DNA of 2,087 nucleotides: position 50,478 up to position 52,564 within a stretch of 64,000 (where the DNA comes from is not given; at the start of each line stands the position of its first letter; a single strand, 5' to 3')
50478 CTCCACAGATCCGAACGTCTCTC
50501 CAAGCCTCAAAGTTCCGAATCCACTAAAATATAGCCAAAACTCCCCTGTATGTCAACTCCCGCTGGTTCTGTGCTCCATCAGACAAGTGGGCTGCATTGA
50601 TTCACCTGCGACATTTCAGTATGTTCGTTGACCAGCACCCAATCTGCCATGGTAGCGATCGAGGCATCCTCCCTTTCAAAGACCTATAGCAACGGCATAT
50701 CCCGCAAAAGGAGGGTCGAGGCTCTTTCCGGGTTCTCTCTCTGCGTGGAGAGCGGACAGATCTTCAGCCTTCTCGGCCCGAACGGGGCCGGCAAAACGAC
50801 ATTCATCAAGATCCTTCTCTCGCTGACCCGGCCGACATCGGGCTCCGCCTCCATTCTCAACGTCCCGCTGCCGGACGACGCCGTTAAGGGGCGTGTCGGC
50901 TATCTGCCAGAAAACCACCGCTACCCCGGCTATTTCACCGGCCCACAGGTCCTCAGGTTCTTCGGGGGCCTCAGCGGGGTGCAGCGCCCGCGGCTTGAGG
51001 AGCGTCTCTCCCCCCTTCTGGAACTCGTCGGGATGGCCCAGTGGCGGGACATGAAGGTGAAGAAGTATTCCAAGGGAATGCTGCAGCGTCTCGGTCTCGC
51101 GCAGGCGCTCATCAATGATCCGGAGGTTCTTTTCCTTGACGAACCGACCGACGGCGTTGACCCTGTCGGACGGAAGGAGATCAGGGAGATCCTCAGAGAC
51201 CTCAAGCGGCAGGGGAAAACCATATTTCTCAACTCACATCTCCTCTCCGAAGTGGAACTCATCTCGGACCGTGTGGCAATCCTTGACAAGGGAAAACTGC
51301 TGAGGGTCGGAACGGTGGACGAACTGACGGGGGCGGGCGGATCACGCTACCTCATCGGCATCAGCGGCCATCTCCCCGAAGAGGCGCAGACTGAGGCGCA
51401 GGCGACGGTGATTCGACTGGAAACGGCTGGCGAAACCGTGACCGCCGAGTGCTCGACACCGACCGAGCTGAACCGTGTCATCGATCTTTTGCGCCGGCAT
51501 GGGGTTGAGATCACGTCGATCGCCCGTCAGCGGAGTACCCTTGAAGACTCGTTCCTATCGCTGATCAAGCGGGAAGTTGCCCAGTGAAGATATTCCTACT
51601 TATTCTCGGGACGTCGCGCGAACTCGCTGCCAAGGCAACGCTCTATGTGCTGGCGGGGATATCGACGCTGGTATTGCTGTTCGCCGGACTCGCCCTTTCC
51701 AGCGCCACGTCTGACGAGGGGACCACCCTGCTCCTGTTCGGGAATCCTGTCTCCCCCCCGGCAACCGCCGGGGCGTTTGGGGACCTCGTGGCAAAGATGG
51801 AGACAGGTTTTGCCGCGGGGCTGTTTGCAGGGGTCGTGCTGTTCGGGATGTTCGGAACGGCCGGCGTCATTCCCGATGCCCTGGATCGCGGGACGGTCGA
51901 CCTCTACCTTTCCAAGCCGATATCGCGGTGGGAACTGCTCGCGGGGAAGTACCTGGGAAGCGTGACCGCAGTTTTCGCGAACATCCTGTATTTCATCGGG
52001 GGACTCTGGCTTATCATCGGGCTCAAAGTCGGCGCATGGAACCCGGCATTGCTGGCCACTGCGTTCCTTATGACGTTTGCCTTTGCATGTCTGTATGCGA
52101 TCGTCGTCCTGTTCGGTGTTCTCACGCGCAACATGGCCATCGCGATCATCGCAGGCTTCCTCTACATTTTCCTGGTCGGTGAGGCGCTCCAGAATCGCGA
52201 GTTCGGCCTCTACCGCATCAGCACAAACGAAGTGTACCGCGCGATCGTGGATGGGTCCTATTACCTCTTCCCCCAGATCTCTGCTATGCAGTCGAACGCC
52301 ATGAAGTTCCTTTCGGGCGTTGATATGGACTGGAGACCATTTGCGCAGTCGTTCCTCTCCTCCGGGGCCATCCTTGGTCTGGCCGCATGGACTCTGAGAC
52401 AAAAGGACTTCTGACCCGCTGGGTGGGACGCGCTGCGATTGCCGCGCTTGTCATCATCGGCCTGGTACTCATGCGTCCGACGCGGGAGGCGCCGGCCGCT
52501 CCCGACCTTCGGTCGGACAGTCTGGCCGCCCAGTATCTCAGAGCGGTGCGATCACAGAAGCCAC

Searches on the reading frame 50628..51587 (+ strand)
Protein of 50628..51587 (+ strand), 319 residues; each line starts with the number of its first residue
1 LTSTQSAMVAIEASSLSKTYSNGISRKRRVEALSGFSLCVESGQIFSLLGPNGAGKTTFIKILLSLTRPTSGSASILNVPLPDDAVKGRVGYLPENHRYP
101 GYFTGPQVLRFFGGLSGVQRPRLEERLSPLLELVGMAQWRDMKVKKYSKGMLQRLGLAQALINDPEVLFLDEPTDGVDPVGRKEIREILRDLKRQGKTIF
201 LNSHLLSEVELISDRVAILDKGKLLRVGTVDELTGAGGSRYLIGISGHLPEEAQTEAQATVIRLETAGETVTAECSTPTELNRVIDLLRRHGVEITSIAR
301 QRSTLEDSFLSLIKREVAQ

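Call 42: search_protein_families(library=pfam, max_evalue=0.00001, proteins=[window:50628-51587:+])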
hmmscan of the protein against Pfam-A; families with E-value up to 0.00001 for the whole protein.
window:50628-51587:+ (319 aa): 2 families
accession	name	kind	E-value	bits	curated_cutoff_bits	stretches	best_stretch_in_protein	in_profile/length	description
PF00005.33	ABC_tran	-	1.9e-26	93.7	25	1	34-174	2-136/137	ABC transporter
PF13304.12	AAA_21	-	1.6e-12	48.6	27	1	147-206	238-300/304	AAA domain, putative AbiEii toxin, Type IV TA system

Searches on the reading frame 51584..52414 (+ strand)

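Call 42: search_protein_families(library=pfam, max_evalue=0.00001, proteins=[window:51584-52414:+])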
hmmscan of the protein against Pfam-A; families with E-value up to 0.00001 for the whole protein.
window:51584-52414:+ (276 aa): 2 families
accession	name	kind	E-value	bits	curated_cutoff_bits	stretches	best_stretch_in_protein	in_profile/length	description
PF12679.13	ABC2_membrane_2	-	5.7e-08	32.8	27.2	1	74-197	69-196/283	ABC-2 family transporter protein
PF01061.29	ABC2_membrane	-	6.2e-06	26.3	26.9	1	67-196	51-171/211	ABC-2 type transporter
